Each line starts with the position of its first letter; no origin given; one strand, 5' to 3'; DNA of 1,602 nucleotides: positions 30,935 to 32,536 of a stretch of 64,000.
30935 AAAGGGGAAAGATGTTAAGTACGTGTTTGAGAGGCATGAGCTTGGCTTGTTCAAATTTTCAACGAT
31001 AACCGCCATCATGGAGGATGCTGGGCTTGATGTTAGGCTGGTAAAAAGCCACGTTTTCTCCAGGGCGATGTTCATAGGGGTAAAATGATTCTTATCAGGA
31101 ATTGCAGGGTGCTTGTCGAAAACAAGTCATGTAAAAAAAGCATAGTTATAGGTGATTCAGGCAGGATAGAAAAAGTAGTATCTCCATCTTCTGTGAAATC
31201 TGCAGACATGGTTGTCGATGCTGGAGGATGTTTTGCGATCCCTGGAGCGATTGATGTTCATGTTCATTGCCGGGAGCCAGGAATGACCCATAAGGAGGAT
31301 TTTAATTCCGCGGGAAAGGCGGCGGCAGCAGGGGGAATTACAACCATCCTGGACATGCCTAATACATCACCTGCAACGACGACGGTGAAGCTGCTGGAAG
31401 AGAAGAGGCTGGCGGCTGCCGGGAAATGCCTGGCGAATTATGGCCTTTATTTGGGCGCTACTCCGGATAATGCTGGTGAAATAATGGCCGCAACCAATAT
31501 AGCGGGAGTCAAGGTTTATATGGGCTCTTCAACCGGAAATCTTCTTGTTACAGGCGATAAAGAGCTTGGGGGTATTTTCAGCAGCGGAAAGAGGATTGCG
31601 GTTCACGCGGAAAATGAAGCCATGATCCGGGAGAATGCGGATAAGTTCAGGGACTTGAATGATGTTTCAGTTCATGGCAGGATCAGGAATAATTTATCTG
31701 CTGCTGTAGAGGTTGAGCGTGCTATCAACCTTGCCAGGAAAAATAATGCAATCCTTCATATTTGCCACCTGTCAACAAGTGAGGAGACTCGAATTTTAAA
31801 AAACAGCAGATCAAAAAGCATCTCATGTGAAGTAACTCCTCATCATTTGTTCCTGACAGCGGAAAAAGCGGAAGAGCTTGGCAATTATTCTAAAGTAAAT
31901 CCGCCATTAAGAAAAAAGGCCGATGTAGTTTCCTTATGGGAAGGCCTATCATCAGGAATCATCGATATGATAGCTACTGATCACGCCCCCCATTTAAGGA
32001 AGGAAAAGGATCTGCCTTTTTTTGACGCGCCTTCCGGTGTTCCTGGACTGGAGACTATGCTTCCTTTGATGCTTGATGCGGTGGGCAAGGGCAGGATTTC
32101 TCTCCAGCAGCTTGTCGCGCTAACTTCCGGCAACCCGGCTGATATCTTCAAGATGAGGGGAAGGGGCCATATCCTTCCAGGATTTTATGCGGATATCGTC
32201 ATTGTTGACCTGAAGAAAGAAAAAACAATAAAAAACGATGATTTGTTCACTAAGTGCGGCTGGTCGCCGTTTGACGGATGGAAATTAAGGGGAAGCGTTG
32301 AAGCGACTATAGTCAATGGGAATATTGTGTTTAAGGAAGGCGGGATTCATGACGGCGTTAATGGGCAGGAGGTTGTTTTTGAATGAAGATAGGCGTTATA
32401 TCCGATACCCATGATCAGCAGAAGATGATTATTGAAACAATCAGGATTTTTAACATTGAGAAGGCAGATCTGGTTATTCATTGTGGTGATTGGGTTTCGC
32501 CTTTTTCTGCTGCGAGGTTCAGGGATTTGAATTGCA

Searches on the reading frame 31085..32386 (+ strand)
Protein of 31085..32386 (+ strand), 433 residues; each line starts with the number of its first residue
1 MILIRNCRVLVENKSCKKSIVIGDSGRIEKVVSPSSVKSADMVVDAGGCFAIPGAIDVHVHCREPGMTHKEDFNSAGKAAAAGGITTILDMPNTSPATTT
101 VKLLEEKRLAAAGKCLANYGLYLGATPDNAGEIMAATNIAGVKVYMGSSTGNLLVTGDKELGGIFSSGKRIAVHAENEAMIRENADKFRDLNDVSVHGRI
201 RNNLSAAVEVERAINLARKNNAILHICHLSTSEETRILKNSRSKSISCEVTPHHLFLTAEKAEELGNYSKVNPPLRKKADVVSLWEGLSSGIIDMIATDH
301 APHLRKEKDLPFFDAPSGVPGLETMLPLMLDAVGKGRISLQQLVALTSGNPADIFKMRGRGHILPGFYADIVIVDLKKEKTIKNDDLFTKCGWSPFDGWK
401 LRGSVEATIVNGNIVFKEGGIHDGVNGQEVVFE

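Call 70: search_protein_families(library=pfam, proteins=[window:31085-32386:+], max_evalue=0.00001)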
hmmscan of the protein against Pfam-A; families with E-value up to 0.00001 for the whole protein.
window:31085-32386:+ (433 aa): 2 families
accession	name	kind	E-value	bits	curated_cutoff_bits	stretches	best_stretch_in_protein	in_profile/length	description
PF01979.26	Amidohydro_1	-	5.6e-25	88.7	25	1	51-415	2-345/345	Amidohydrolase family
PF07969.17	Amidohydro_3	-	3.4e-14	53.6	29.7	1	336-416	405-472/472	Amidohydrolase family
